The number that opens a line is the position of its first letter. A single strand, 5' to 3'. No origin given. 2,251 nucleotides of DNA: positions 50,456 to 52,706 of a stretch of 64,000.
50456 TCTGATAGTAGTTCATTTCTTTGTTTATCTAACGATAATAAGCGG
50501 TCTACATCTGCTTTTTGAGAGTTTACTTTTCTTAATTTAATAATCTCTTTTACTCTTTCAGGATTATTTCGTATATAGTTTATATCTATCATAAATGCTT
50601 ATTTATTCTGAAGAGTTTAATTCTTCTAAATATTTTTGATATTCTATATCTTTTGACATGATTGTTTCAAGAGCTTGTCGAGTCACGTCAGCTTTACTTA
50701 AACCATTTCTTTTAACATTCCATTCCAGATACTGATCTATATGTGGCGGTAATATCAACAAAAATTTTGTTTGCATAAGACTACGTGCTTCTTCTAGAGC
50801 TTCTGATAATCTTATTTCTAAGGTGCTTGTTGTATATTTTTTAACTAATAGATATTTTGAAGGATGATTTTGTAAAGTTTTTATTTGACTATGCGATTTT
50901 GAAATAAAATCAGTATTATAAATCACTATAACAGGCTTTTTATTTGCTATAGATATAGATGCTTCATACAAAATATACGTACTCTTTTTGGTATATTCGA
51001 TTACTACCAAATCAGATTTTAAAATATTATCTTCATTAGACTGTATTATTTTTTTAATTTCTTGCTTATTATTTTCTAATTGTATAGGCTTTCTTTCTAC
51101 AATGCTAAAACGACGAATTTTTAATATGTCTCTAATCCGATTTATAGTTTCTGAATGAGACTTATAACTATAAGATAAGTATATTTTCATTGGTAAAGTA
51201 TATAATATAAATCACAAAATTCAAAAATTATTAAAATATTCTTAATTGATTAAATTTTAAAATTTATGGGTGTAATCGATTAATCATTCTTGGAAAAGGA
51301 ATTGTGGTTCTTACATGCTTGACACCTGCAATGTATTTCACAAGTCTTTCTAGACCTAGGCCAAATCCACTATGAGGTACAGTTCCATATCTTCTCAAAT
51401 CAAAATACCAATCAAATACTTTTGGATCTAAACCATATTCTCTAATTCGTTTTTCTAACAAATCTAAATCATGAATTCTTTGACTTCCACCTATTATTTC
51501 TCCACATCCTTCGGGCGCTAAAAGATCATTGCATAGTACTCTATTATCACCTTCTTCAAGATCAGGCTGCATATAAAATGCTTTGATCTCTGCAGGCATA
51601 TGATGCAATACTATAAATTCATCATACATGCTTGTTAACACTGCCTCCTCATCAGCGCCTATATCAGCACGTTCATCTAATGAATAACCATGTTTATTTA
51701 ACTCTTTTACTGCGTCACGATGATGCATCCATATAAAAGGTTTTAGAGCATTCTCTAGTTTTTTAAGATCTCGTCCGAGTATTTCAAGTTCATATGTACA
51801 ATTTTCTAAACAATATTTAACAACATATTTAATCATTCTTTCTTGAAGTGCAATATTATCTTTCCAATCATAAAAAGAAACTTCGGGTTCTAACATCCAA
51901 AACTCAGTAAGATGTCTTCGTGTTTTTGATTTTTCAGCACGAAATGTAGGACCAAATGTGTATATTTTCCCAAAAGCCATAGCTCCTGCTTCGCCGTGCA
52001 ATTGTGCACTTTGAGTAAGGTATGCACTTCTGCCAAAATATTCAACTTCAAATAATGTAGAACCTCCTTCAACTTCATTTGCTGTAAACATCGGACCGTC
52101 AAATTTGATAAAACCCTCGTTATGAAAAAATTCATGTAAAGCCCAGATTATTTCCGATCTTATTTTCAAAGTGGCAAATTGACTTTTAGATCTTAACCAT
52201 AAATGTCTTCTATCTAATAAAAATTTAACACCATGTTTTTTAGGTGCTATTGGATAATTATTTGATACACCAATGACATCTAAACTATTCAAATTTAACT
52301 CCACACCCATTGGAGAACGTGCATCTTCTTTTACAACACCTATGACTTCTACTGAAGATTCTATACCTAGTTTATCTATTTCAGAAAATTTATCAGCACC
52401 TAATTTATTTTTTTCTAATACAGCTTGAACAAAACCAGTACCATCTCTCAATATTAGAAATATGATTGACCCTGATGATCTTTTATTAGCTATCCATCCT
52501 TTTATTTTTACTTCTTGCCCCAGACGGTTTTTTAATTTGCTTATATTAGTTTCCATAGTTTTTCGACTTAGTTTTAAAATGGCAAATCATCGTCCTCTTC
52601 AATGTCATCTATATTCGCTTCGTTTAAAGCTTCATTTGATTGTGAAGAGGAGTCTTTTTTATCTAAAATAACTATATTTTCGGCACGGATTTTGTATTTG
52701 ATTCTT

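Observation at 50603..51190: NDT/SLOG-like Rossmannoid domain fused to a C-terminal ribbon-helix-helix, embedded between asnS and serS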

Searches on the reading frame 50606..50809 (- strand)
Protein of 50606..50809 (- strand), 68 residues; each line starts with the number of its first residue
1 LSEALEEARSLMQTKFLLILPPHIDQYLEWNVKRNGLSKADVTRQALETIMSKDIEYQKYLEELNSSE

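Call 13: search_protein_families(library=pfam, proteins=[window:50606-50809:-, window:50606-50776:-], max_evalue=10)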
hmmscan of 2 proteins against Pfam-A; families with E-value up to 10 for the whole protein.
seq(68 aa): 0 families

seq(57 aa): 0 families

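Call 14: search_solved_structures(query=window:50606-50776:-, max_evalue=10, show_alignments=3)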
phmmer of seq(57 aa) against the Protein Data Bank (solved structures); distinct sequences matched with E-value up to 10: 1.
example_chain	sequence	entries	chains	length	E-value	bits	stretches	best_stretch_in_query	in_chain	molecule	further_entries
1x04_A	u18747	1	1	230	0.3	14.9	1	27-54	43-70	SH3-containing GRB2-like protein 2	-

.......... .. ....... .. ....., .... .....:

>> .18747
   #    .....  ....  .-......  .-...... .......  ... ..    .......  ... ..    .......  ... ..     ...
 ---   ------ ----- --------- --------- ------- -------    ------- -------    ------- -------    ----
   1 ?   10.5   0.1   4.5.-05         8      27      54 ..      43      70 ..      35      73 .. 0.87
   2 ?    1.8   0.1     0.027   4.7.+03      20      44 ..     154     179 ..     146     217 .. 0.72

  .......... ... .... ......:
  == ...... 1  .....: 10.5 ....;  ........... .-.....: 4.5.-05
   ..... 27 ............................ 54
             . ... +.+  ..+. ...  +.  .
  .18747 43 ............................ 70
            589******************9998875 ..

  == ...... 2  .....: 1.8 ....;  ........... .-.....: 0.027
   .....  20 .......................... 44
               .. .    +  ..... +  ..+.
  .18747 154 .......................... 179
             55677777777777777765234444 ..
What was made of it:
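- On Ribbon-helix-helix (CopG/Arc/MetJ) superfamily: The query fragment alone gives no hit (calls 13, 14).
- The query's own C-terminus gives no significant Pfam or PDB hit (calls 13, 14).
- Tried and rejected: The query's C-terminal 57-68 aa alone gave no Pfam hit and only a spurious PDB hit (calls 13, 14).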

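Call 33: search_solved_structures(query=A3, max_evalue=10, show_alignments=5)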
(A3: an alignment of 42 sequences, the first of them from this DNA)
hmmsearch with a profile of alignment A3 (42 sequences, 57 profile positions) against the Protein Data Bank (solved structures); distinct sequences matched with E-value up to 10: 60.
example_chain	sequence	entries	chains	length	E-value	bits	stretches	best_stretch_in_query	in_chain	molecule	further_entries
7by2_A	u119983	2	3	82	0.07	16.2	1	24-51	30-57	CopG family transcriptional regulator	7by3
5ytp_A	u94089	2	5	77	0.078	16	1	22-44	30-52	TTHA0139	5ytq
2awc_A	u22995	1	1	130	0.27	14.3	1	36-55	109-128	hemerythrin-like domain protein DcrH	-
2avk_A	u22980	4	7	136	0.29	14.2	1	36-55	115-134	hemerythrin-like domain protein DcrH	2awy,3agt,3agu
4ydk_L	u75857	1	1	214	0.3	14.1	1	10-28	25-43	LIGHT CHAIN OF ANTIBODY C38-VRC16.01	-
3whn_A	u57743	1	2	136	0.35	13.9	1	36-55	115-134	Hemerythrin-like domain protein DcrH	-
3waq_A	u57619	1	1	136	0.4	13.7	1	36-55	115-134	Hemerythrin-like domain protein DcrH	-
9bl8_A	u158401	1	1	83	0.4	13.7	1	17-55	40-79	Vacuolar protein sorting-associated protein 4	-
8fja_D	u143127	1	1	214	0.46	13.5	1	11-27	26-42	REGN6972 Fab light chain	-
5fvk_A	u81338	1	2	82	0.6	13.2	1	17-55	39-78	VACUOLAR PROTEIN SORTING-ASSOCIATED PROTEIN 4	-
1wfd_A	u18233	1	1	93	0.61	13.1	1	23-56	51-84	Hypothetical protein 1500032H18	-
4niq_A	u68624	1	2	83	0.62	13.1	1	17-55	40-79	Vacuolar protein sorting-associated protein 4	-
5fvl_A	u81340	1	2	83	0.62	13.1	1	17-55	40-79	VACUOLAR PROTEIN SORTING-ASSOCIATED PROTEIN 4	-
5e8j_C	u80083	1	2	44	0.66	13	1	40-53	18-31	RNMT-activating mini protein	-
8bcz_L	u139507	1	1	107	0.66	13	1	11-27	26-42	BA.2-23 light chain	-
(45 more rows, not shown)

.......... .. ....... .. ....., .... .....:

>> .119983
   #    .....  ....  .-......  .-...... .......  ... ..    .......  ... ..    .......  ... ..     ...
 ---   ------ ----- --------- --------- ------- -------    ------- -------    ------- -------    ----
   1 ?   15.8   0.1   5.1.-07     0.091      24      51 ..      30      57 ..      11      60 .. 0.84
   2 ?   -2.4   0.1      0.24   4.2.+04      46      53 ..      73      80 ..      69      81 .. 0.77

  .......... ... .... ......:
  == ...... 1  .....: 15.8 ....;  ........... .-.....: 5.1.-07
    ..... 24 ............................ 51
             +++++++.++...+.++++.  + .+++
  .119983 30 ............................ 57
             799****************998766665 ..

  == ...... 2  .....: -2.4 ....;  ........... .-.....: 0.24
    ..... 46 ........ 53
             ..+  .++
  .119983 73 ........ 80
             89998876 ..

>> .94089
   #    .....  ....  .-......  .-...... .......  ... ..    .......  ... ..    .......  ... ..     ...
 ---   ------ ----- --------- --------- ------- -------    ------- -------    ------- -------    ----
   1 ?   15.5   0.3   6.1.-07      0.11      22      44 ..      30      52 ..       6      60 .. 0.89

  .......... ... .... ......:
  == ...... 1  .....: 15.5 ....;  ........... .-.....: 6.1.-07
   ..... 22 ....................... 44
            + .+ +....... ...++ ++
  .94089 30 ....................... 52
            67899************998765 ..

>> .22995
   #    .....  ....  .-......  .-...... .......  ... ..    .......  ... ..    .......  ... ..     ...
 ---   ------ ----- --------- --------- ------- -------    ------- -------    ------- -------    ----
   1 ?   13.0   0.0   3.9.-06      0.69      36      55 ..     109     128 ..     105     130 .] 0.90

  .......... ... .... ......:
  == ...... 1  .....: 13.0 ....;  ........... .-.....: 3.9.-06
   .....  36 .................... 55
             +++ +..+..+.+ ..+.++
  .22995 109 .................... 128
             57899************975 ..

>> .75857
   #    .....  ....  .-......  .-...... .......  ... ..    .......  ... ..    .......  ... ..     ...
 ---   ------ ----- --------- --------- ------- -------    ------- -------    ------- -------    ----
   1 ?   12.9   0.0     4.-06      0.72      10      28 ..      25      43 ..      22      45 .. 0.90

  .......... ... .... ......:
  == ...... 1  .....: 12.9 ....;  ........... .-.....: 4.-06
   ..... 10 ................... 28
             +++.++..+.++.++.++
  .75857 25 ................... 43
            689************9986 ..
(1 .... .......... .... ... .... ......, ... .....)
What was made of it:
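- On Ribbon-helix-helix (CopG/Arc/MetJ) superfamily: The PDB profile's top hits are 7by2 (CopG family, 0.07) and 5ytp (0.078) (call 33).
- The top two PDB profile hits are RHH proteins (call 33).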

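Call 35: search_protein_families(library=pfam, alignment_id=A3, max_evalue=1)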
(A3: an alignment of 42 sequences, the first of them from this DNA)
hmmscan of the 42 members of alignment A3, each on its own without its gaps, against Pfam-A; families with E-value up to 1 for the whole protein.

A. member 1, seq(58 aa): 0 families

B. families by the number of members that match (of 42 scanned): 19 families
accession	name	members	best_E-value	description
PF12651.13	RHH_3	9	4.1e-05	Ribbon-helix-helix domain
PF01402.27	RHH_1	3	0.004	Ribbon-helix-helix protein, copG family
PF21983.2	NikA-like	2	0.022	Mobilization protein NikA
PF06289.16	FlbD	2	0.15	Flagellar and Swarming motility proteins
PF21889.1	TPR1-like_2nd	1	0.029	TPR1-like, CTLH-containing domain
PF19434.4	OPA1_C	1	0.035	Dynamin-like GTPase OPA1 C-terminal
PF05534.18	HicB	1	0.039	HicB family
PF02093.21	Gag_p30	1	0.051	Gag P30 core shell protein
PF01949.23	Endo_dU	1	0.054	Endonuclease dU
PF23528.1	Microp_apicomplexa_15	1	0.055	Apicomplexa microprotein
PF23232.1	AAA_lid_13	1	0.057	Fungal AAA+ ATPase lid domain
PF19807.5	DUF6290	1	0.064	Family of unknown function (DUF6290)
PF15863.10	EELM2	1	0.083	Extended EGL-27 and MTA1 homology domain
PF24971.1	SAMD1_SHD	1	0.087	SAMD1 small helical domain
PF01166.23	TSC22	1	0.088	TSC-22/dip/bun family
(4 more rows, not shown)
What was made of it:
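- On Ribbon-helix-helix (CopG/Arc/MetJ) superfamily: Pfam RHH_3 hits 9 of 42 members (best 4e-5), RHH_1 hits 3 and NikA-like hits 2 (call 35).
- Closest known: HicB-type antitoxins. Same: The domain order, globular domain then C-terminal RHH, resembles HicB, and one member hits Pfam HicB weakly (call 35).
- RHH_3, RHH_1 and NikA-like Pfam hits occur in 14 of 42 members (call 35).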

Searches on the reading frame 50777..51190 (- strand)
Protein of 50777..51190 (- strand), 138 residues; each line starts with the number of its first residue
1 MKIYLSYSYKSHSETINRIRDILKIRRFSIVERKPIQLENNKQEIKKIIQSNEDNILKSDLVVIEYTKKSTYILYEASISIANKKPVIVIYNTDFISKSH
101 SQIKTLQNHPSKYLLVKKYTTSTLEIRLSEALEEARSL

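Call 13: search_protein_families(library=pfam, proteins=[window:50777-51190:-], max_evalue=10)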
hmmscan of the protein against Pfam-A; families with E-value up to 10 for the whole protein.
seq(138 aa): 5 families
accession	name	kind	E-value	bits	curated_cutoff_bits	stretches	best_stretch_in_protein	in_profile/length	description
PF08937.16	ThsB_TIR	-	4.5e-05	24.2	21.2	1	4-91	1-94/100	Thoeris protein ThsB, TIR-like domain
PF05014.21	Nuc_deoxyrib_tr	-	0.00023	21.7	28.8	1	11-94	12-99/117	Nucleoside 2-deoxyribosyltransferase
PF18306.6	LDcluster4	-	0.023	14.7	26.3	1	54-104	89-139/151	SLOG cluster4 family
PF14568.11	SUKH_6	-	0.025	15.5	27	1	5-96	15-104/119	SMI1-KNR4 cell-wall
PF01113.26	DapB_N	-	0.087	13.4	25.6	1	40-109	48-115/124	Dihydrodipicolinate reductase, N-terminus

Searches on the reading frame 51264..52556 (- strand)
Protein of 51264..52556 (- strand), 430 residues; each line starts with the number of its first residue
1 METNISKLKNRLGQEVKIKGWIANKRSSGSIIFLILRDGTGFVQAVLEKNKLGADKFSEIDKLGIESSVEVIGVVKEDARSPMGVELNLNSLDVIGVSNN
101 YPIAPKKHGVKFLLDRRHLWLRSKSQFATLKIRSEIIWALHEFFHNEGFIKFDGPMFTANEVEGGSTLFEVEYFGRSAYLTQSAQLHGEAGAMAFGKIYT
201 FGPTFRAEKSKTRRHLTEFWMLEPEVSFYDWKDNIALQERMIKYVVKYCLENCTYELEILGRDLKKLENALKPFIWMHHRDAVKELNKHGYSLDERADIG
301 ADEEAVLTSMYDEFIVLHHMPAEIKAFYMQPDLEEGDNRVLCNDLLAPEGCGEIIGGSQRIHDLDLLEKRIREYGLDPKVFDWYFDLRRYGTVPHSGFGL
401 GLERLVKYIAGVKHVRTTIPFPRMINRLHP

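Call 88: search_protein_families(library=ncbifam, proteins=[window:51264-52556:-], max_evalue=1e-10)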
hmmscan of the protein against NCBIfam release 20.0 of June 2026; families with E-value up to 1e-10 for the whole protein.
window:51264-52556:- (430 aa): 14 families
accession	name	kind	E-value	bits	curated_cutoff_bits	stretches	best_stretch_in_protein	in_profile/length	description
NF003037.0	PRK03932.1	equivalog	1.9e-160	534.7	414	1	6-429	7-450/451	asparagine--tRNA ligase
TIGR00457.1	asnS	equivalog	1.1e-139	466.1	342.6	1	4-429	7-454/455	asparagine--tRNA ligase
NF003483.0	PRK05159.1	equivalog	1.9e-101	340.1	353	1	4-430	7-438/438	aspartate--tRNA(Asn) ligase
TIGR00458.1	aspS_nondisc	equivalog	3.9e-87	293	368.4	1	12-430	11-428/428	aspartate--tRNA(Asn) ligase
NF005052.0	PRK06462.1-1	equivalog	1.1e-53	182.6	368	1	118-424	37-346/353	asparagine synthetase A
NF001750.0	PRK00476.1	equivalog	5.1e-41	140.6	443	1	9-251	14-267/590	aspartate--tRNA ligase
TIGR00459.1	aspS_bact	equivalog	1.9e-40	138.8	373.85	2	9-250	12-261/586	aspartate--tRNA ligase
NF005054.0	PRK06462.1-4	equivalog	6.1e-40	137.2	309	1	121-424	16-311/318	asparagine synthetase A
NF001756.1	PRK00484.1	subfamily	1.9e-26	92.8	468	1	10-290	48-325/488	lysine--tRNA ligase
TIGR00499.1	lysS_bact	equivalog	7e-24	84.3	427.6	1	12-287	52-325/496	lysine--tRNA ligase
NF009460.0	PRK12820.1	equivalog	3.5e-18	65.1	1379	0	10-78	32-100/723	bifunctional aspartyl-tRNA synthetase/aspartyl/glutamyl-tRNA amidotransferase subunit C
NF005055.0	PRK06462.1-5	equivalog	1.8e-16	60.2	389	1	179-425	88-335/341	asparagine synthetase A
NF002821.0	PRK02983.1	equivalog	1e-15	56.9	742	1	7-244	653-894/1102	bifunctional lysylphosphatidylglycerol synthetase/lysine--tRNA ligase LysX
NF005053.0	PRK06462.1-3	equivalog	1.7e-13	50.8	322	1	170-417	11-260/274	asparagine synthetase A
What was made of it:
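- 51264..52556 (-): asnS (asparagine--tRNA ligase), the upstream gene on the same strand. call 88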
